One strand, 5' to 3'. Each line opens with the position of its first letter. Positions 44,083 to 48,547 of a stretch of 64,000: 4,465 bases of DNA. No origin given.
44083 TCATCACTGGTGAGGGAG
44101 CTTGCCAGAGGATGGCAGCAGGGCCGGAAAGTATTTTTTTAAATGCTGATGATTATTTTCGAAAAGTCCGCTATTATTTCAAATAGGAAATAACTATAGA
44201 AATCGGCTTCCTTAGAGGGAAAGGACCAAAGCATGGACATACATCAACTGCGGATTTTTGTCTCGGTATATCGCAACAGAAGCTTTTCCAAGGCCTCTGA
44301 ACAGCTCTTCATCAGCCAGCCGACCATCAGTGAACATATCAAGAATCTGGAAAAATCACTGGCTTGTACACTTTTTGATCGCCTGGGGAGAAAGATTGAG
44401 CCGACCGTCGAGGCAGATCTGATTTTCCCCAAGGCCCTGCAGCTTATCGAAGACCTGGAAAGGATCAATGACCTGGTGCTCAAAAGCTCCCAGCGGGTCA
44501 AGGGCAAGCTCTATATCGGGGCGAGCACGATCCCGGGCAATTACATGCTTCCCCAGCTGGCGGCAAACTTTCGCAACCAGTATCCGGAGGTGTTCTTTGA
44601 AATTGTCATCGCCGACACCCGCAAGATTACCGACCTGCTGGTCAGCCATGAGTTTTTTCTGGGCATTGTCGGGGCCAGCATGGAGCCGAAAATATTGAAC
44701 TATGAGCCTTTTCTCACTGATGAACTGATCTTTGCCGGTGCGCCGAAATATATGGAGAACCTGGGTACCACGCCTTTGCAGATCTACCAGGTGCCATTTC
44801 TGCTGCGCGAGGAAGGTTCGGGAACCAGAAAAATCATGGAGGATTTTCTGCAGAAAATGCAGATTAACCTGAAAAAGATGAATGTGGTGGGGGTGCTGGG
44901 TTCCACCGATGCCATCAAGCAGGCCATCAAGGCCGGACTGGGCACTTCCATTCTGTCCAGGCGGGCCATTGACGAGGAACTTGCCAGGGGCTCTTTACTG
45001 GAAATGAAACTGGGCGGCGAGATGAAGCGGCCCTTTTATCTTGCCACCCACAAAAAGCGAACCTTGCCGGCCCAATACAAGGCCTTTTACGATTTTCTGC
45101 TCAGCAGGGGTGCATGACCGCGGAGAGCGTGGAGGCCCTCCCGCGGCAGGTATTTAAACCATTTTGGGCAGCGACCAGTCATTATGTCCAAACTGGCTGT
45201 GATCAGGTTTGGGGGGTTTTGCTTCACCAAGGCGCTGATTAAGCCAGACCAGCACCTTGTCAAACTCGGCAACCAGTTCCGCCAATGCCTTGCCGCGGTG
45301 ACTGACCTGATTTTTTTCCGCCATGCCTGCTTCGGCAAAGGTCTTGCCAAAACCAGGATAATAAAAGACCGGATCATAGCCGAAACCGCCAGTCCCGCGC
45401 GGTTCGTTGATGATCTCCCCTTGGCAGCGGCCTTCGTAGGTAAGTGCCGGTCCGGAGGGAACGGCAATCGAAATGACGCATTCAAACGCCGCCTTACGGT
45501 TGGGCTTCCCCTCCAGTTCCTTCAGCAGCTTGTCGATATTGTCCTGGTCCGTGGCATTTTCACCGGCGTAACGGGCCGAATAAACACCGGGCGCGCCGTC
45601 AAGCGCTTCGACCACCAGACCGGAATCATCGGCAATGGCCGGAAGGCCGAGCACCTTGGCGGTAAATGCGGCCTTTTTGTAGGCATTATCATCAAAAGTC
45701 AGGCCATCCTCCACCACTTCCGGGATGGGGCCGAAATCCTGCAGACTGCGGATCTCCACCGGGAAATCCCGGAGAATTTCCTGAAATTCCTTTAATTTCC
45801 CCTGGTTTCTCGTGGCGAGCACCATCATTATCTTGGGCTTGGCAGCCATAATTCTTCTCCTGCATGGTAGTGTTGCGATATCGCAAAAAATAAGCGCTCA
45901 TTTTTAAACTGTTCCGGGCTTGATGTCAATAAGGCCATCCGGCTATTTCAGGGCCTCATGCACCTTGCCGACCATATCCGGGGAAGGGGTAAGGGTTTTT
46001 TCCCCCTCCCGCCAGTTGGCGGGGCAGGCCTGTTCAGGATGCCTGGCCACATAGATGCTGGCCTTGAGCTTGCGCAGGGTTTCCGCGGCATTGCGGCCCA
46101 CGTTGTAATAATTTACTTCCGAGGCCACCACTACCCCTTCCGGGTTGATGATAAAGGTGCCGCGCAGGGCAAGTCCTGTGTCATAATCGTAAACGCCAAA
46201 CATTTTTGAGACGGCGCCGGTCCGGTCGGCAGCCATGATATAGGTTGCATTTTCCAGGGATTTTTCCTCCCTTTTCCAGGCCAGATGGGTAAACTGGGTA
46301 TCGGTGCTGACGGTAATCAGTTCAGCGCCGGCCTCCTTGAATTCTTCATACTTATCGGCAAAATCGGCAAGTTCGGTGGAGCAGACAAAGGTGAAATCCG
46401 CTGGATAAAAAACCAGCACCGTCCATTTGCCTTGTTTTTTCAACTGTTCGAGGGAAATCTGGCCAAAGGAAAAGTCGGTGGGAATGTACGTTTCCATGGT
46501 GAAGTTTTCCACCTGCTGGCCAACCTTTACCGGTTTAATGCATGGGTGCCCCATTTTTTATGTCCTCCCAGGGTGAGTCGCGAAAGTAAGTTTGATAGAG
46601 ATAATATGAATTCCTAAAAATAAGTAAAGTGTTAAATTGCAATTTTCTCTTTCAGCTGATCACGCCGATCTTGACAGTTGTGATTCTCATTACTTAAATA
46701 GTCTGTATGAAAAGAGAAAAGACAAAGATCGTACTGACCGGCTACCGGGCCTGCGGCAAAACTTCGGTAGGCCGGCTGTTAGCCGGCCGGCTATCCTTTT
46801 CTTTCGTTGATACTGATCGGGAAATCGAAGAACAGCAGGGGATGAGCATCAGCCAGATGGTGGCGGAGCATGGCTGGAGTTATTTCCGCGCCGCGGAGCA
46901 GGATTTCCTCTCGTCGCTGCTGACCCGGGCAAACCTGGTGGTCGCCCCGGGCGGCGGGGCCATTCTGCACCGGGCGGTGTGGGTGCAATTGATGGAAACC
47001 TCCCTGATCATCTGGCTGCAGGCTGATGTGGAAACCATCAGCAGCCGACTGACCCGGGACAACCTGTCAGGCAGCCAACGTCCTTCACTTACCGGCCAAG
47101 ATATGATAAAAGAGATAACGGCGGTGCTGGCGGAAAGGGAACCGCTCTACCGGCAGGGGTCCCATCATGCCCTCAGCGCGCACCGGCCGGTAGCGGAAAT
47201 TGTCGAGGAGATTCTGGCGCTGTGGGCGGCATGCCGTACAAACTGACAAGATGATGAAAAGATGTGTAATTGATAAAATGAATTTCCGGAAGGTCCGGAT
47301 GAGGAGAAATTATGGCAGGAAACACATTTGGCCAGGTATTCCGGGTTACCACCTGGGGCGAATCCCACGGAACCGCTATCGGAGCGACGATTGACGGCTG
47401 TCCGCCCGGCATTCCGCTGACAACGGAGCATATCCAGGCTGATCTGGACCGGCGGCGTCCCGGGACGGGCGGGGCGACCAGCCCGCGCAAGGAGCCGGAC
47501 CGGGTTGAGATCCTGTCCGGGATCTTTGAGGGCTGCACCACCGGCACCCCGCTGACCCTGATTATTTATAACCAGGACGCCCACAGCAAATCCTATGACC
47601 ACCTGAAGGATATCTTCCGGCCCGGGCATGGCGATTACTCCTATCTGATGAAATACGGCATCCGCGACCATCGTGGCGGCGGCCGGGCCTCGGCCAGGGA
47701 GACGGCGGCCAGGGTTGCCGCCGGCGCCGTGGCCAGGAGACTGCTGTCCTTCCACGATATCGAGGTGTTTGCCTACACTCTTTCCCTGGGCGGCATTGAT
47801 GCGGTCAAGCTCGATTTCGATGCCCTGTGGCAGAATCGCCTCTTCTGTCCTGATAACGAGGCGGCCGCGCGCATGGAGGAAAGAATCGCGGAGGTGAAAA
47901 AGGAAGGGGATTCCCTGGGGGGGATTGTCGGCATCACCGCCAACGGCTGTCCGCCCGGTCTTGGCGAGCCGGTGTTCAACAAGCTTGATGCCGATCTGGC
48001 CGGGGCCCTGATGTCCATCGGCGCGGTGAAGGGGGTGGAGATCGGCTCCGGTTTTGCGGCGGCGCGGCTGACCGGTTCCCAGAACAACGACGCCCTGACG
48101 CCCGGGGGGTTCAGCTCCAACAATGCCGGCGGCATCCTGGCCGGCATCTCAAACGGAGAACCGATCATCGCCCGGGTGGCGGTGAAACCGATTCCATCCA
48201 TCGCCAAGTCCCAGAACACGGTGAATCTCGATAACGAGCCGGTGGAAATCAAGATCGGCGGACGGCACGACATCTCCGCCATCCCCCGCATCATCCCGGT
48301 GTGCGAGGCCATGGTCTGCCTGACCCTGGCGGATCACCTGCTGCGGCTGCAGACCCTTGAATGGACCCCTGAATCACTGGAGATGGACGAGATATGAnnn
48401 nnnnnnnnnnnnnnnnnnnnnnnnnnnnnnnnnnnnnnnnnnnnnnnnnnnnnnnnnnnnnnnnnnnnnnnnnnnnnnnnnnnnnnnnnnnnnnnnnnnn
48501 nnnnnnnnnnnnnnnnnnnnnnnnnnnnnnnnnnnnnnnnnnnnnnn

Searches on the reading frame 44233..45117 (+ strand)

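Call 6: search_protein_families(library=pfam, proteins=[window:44233-45117:+], max_evalue=0.001)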
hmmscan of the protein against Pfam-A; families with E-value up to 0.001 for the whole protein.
window:44233-45117:+ (294 aa): 3 families
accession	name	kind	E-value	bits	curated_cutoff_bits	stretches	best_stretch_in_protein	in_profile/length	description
PF03466.25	LysR_substrate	-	3.1e-38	131.7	28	1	87-292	2-207/209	LysR substrate binding domain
PF00126.33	HTH_1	-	5.1e-20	71.6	26.6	1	3-61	1-59/60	Bacterial regulatory helix-turn-helix protein, lysR family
PF12727.12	PBP_like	-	0.00016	21.3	27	1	186-250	93-158/193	PBP superfamily domain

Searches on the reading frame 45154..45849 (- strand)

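Call 6: search_protein_families(library=pfam, proteins=[window:45154-45849:-], max_evalue=0.001)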
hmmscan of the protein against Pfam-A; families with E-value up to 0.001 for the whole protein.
window:45154-45849:- (231 aa): 1 family
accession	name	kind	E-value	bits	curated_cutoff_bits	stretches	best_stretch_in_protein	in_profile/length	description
PF01725.21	Ham1p_like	-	7.6e-71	238.3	22.5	1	9-194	1-185/186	Ham1 family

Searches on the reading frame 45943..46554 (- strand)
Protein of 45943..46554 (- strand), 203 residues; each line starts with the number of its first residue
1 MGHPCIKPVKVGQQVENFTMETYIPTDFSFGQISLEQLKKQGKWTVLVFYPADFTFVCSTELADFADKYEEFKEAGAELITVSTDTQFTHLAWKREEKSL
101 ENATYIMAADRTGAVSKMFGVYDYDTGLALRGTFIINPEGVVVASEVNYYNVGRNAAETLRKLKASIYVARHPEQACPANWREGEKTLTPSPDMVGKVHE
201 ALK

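Call 6: search_protein_families(library=pfam, proteins=[window:45943-46554:-], max_evalue=0.001)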
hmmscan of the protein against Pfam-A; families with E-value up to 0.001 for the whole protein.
window:45943-46554:- (203 aa): 3 families
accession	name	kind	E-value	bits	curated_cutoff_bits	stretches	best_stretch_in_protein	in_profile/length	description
PF00578.27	AhpC-TSA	-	6.5e-37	126.7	26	1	11-144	1-123/124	AhpC/TSA family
PF08534.16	Redoxin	-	2.4e-16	60.3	26.6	1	32-153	20-139/148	Redoxin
PF10417.14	1-cysPrx_C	-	1.7e-07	31.5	21.1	1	168-195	4-34/41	C-terminal domain of 1-Cys peroxiredoxin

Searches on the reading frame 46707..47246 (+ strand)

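Call 6: search_protein_families(library=pfam, proteins=[window:46707-47246:+], max_evalue=0.001)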
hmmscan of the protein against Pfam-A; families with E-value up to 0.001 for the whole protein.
window:46707-47246:+ (179 aa): 3 families
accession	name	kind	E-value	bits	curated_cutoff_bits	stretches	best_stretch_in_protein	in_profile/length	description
PF01202.28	SKI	-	2.1e-41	142.2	22.1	1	14-171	1-156/159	Shikimate kinase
PF13238.12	AAA_18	-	9.5e-06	26.5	29.4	1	8-118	1-111/128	AAA domain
PF13671.12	AAA_33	-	8.9e-05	23.3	27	1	8-122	2-122/143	AAA domain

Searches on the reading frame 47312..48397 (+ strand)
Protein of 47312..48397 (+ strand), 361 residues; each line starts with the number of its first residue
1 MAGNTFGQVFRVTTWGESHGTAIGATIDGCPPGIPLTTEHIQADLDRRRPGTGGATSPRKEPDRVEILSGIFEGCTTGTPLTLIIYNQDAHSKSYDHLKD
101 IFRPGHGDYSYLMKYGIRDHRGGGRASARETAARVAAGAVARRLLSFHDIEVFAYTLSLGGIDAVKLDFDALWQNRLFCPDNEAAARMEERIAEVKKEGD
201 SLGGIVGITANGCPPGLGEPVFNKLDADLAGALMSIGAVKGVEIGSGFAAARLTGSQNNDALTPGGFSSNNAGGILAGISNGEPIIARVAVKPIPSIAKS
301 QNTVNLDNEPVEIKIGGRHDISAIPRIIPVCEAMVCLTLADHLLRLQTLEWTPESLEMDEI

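Call 6: search_protein_families(library=pfam, proteins=[window:47312-48397:+], max_evalue=0.001)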
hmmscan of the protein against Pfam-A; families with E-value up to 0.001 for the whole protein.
window:47312-48397:+ (361 aa): 1 family
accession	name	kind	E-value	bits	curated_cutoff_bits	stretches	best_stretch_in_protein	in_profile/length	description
PF01264.26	Chorismate_synt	-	2.2e-139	464.2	27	1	10-344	1-327/327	Chorismate synthase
